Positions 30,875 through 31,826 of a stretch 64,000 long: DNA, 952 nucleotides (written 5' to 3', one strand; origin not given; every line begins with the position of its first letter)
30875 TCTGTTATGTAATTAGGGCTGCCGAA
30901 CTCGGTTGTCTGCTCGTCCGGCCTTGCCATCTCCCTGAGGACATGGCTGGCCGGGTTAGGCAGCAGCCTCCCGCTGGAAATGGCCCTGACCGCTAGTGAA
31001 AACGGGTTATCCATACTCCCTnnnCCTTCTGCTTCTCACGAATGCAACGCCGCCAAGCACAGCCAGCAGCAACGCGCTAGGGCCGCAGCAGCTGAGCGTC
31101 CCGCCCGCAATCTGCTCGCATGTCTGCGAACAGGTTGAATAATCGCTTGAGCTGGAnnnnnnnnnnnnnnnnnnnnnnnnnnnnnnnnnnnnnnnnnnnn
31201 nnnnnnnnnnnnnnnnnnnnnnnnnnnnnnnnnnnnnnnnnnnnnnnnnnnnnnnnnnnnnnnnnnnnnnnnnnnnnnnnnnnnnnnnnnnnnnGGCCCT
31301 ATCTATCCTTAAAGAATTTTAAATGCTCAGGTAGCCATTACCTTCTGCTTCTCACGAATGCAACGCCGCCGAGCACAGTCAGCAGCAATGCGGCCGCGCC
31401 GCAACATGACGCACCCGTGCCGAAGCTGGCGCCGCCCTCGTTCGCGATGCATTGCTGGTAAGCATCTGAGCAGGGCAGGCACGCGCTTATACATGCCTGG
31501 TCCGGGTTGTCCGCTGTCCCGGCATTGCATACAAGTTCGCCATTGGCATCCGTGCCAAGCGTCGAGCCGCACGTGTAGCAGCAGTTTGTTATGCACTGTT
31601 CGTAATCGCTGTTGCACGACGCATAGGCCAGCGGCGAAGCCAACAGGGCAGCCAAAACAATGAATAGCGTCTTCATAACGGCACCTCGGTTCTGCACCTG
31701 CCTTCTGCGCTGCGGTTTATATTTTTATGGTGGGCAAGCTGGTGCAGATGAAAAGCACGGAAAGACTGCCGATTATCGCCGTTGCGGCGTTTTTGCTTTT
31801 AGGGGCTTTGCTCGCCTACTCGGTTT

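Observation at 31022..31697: Family of small Cys-rich secreted proteins sharing a CGP-CTERM-like C-terminal sorting signal; tandem paralogs with nucleotide-identical signal-coding ends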

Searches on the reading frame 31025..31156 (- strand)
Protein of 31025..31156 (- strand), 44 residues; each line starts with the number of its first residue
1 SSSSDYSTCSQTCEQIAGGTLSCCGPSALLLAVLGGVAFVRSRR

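Call 29: find_homologous_proteins(query=A2, max_evalue=10)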
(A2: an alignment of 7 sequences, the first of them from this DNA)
Query A2 (7 sequences) (44 aa, profile of the alignment): 1 proteins with E <= 10 among 2942 candidates.
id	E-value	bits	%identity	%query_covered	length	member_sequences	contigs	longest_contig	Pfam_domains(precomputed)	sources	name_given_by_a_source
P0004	1.4e+0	26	60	34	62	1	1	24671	-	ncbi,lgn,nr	ncbi:hypothetical protein H0O00_02170 [Candidatus Micrarchaeota archaeon]|nr:hypothetical protein [C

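Call 40: search_protein_representatives(alignment_id=A3)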
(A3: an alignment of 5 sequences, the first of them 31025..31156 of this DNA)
Query: 5 sequences, 112 profile positions. Proteins with E-value up to 0.001 (for the whole library): 16; up to 1e-10: 9; up to 1e-30: 0. The best 16 are listed.
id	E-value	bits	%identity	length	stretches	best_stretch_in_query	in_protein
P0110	1.8e-24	102.5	-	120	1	1-111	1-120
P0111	2.7e-21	92.3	-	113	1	5-103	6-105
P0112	1.2e-19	87.0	-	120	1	4-107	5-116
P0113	6.1e-18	81.5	-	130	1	2-101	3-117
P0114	4.8e-16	75.4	-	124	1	14-105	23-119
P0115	7.4e-14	68.3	-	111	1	5-99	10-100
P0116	2.1e-13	66.9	-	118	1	4-107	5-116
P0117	1.2e-12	64.5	-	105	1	31-105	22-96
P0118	6.4e-11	58.9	-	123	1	4-109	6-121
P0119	2.1e-10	57.2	-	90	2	62-112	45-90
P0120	6.2e-09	52.5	-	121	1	6-107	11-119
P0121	1.6e-06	44.7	-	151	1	3-93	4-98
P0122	2.8e-06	43.9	-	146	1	5-78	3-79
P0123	4.9e-06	43.2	-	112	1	4-105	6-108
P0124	2.0e-05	41.1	-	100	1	1-105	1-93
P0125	7.3e-05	39.4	-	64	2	62-112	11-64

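Call 43: list_cluster_members(proteins=[P0110, P0111, P0112, P0113, P0114, P0116, P0119, P0122, P0123, P0125])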
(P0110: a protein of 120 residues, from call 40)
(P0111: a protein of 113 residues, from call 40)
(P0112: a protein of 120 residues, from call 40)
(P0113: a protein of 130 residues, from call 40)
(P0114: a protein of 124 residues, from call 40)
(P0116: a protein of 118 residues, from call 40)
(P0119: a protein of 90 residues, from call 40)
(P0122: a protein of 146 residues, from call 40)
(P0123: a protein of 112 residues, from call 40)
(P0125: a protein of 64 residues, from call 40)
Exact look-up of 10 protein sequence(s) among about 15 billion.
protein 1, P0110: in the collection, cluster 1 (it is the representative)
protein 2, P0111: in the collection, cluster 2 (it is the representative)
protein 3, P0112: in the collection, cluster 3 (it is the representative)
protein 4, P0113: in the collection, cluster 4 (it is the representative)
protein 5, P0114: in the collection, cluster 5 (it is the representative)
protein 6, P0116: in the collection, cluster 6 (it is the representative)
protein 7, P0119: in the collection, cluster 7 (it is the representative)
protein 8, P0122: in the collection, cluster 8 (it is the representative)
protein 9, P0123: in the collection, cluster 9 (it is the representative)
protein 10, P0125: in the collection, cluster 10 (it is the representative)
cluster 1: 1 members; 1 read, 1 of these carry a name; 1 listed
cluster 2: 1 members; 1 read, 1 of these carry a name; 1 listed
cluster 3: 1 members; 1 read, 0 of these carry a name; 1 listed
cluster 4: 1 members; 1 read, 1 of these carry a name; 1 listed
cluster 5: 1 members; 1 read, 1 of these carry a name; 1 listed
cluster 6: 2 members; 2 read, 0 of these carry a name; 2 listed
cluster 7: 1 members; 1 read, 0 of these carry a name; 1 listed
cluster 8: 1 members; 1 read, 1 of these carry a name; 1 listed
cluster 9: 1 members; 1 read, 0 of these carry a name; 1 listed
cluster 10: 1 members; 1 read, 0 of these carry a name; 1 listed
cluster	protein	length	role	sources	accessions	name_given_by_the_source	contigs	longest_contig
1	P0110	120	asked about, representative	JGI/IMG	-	hypothetical protein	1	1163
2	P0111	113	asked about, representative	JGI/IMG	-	hypothetical protein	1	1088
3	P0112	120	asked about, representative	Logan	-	-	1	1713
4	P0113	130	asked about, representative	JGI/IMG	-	hypothetical protein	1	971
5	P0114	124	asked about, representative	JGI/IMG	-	hypothetical protein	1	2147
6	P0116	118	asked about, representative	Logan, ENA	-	-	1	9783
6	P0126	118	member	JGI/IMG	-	-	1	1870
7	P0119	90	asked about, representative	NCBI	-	-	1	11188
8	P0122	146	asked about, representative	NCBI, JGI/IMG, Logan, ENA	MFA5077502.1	MAG: hypothetical protein WC488_03685 [Candidatus Micrarchaeia archaeon]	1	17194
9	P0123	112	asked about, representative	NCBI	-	-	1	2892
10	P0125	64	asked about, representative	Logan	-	-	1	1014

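Call 44: search_protein_families(library=ncbifam, proteins=[P0112, P0119, P0122, P0123, P0124], max_evalue=10)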
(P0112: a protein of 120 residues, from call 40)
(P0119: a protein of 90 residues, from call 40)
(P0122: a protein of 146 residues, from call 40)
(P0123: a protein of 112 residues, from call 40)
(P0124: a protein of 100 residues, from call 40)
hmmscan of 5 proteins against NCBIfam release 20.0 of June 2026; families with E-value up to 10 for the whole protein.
P0112 (120 aa): 0 families

P0119 (90 aa): 2 families
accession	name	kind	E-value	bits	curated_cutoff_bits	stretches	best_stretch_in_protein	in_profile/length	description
TIGR04117.1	Syntroph_Cxxx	paralog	0.085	13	50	1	5-64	41-94/98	Cys-Xaa-Xaa-Xaa repeat radical SAM target protein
NF051874.1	PVV_CTERM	equivalog_domain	0.1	12.4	27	1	74-90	16-32/38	PVV-CTERM domain-containing choice-of-anchor G protein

P0122 (146 aa): 1 family
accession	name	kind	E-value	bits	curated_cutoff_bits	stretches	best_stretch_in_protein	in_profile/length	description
NF053612.1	anchor_PA1041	equivalog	0.15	12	250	1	4-77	5-77/236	PA1041 family peptidoglycan-binding anchor lipoprotein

P0123 (112 aa): 2 families
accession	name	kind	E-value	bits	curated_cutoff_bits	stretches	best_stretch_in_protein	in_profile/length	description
TIGR04288.2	CGP_CTERM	domain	0.063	13.7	21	1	95-112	2-19/20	CGP-CTERM sorting domain-containing protein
NF033846.1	Rumino_NPXTG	domain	1.7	9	23.5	1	98-112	14-28/30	NPXTG-anchored protein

P0124 (100 aa): 0 families

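Call 91: find_encoding_contigs(protein=P0004, flank=10000, max_places=3)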
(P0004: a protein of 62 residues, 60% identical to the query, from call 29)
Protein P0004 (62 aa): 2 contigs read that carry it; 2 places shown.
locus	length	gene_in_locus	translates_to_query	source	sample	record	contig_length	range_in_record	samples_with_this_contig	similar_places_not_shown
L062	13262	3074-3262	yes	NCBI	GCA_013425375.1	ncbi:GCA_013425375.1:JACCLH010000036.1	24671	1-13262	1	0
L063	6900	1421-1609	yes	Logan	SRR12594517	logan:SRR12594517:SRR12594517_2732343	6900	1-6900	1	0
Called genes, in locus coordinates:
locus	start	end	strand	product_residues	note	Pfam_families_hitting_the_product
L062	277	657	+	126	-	-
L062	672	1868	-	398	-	PF00155:Aminotran_1_2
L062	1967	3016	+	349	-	PF08240:ADH_N, PF16912:Glu_dehyd_C, PF00107:ADH_zinc_N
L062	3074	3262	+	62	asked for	-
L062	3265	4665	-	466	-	PF00890:FAD_binding_2 (weak), PF01134:GIDA (weak), PF01266:DAO (weak), PF07992:Pyr_redox_2, PF12831:FAD_oxidored, PF13738:Pyr_redox_3, PF00070:Pyr_redox, PF02852:Pyr_redox_dim, +3 more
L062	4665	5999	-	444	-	PF00364:Biotin_lipoyl, PF25917:BSH_RND, PF25984:BSH_YknX (faint), PF25997:BSH_YhbJ, PF02817:E3_binding, PF00198:2-oxoacid_dh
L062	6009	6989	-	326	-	PF02779:Transket_pyr, PF02780:Transketolase_C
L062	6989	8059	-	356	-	PF00676:E1_dh, PF13292:DXP_synthase_N (weak)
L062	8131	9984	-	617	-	PF00549:Ligase_CoA, PF00285:Citrate_synt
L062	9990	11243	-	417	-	PF08442:ATP-grasp_2, PF24948:Citrate_synth_N, PF16114:Citrate_bind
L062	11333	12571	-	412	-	PF00180:Iso_dh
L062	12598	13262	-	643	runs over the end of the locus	PF00330:Aconitase, PF00694:Aconitase_C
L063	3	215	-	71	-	?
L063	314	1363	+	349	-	PF08240:ADH_N, PF16912:Glu_dehyd_C, PF00107:ADH_zinc_N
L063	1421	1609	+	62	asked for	-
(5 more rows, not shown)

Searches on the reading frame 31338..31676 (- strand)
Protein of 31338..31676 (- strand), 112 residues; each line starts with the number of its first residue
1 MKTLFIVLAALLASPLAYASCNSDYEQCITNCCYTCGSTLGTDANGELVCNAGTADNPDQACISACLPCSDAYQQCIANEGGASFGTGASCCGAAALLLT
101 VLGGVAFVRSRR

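Call 8: search_protein_families(library=ncbifam, proteins=[window:31338-31676:-], max_evalue=10)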
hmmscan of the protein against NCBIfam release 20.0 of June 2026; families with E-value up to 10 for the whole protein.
window:31338-31676:- (112 aa): 2 families
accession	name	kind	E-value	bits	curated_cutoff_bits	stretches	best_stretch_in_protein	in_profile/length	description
NF058582.1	Microco_LAVTG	domain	0.069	13.3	27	1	93-112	14-33/34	LAVTG motif-containing sortase-dependent surface protein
NF050142.1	PG1828_fam_lipo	equivalog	0.075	13.8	50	1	1-25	1-23/59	PG1828 family lipoprotein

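Call 9: search_protein_families(library=pfam, proteins=[window:31338-31676:-], max_evalue=10)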
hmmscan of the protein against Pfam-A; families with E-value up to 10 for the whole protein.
window:31338-31676:- (112 aa): 1 family
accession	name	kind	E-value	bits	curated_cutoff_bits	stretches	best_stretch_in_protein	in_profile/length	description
PF04423.19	Rad50_zn_hook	-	0.033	14.4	24.3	1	31-48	20-37/52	Rad50 zinc hook motif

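Call 11: find_homologous_proteins(query=window:31338-31676:-, max_evalue=0.01)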
Query window:31338-31676:- (112 aa): 3 proteins with E <= 0.01 among 28 candidates.
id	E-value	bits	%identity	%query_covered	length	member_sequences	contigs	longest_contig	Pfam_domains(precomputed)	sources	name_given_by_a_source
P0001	2.9e-66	239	100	100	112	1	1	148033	-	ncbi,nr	ncbi:MAG: hypothetical protein PHV13_00560 [Candidatus ainarchaeum sp.]|nr:hypothetical protein [Can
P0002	1.6e-54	201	84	100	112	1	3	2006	-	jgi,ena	jgi:hypothetical protein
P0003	3.1e-53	197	83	83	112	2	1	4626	-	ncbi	-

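Call 12: find_encoding_contigs(protein=P0001, flank=10000, max_places=4)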
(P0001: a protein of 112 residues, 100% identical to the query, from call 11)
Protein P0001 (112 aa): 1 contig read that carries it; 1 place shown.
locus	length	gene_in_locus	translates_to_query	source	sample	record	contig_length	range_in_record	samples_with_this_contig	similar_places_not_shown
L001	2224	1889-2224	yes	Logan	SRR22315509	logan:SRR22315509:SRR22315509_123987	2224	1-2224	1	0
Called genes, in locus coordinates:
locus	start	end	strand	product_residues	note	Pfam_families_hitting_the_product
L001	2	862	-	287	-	?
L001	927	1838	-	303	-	PF00149:Metallophos, PF12850:Metallophos_2 (weak)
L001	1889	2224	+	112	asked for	?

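Call 57: find_encoding_contigs(protein=P0003, flank=5000, max_places=3)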
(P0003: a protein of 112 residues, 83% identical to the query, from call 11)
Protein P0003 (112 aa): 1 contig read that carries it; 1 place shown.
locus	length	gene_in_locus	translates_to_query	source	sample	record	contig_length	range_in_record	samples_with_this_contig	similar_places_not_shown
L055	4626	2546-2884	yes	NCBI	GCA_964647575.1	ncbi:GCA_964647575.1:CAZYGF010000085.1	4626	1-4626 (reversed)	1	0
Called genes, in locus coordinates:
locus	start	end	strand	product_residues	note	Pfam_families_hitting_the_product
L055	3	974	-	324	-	?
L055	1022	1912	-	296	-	PF00149:Metallophos, PF12850:Metallophos_2 (faint)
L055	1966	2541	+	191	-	PF02525:Flavodoxin_2, PF03358:FMN_red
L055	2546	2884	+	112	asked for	-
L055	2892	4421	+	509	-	PF01293:PEPCK_ATP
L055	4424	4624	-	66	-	?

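Call 58: find_encoding_contigs(protein=P0002, flank=5000, max_places=3)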
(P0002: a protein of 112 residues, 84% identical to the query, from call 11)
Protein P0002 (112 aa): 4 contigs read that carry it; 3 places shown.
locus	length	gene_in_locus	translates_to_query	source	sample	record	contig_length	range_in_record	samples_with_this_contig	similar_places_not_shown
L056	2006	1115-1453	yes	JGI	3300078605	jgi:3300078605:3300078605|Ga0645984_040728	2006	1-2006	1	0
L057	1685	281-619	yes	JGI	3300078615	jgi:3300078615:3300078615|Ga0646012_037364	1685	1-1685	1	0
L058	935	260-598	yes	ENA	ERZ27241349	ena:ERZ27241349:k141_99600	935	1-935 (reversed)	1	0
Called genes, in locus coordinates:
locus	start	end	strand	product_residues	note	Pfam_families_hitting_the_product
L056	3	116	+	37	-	?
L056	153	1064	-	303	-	PF00149:Metallophos, PF12850:Metallophos_2 (faint)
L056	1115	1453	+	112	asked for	-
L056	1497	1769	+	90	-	-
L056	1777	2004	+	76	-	?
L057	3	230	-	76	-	?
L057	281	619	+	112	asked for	-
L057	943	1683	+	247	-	?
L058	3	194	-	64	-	?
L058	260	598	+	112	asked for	-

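Call 74: find_related_loci(query=A7, collection=metagenome_contigs, flank=10000)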
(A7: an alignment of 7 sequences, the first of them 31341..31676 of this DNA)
Query A7 (112 aa) in metagenome_contigs; peptide patterns used: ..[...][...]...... (x = any residue, [..] = any of these).
161 stretches matched a pattern; 3 encode a relative of the query (tblastn E <= 1e-3); 3 distinct loci.
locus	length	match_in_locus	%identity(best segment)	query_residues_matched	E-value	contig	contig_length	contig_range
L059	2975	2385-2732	45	3-111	2e-28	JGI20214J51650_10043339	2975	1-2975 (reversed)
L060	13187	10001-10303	28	1-112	5e-6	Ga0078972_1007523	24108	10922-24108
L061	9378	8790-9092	28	1-112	5e-6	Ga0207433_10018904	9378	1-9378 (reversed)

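Call 79: predict_structure(alignment_id=A5)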
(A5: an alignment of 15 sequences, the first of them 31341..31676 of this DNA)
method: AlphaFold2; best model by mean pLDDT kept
length: 112 residues; sequences in the alignment: 15
mean_pLDDT: 63.3   pTM: 0.46
mean pLDDT of the five models: 63.3, 62.1, 61.0, 59.2, 56.9
residues with pLDDT >= 90: 0; 70-90: 50; 50-70: 40; < 50: 22
segments of 3 or more residues with pLDDT < 50: 82-94
pLDDT, mean of each block of 10 residues (from residue 1): 52 56 82 80 76 58 79 75 38 48 55 48
secondary structure, 60 per line:
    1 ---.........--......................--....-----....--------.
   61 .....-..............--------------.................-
elements in order: H4-12 H15-36 E39-42 E48-51 H60-65 H67-80 H95-111

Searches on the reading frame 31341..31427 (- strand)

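Call 21: search_protein_families(library=ncbifam, proteins=[window:31341-31427:-], max_evalue=10)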
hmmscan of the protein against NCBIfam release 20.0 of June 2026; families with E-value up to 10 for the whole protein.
seq(29 aa): 5 families
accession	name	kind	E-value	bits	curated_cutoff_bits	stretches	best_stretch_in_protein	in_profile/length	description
NF058582.1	Microco_LAVTG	domain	0.016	15.3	27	1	10-29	14-33/34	LAVTG motif-containing sortase-dependent surface protein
TIGR03778.1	VPDSG_CTERM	subfamily_domain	0.021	14.9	22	1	11-28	7-24/24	VPDSG-CTERM sorting domain-containing protein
NF033846.1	Rumino_NPXTG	domain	0.027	14.8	23.5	1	4-29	4-29/30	NPXTG-anchored protein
NF051874.1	PVV_CTERM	equivalog_domain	0.061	13.1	27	1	11-29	14-32/38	PVV-CTERM domain-containing choice-of-anchor G protein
TIGR02595.1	PEP_CTERM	domain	0.75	10.8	16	1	12-29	7-24/24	PEP-CTERM sorting domain-containing protein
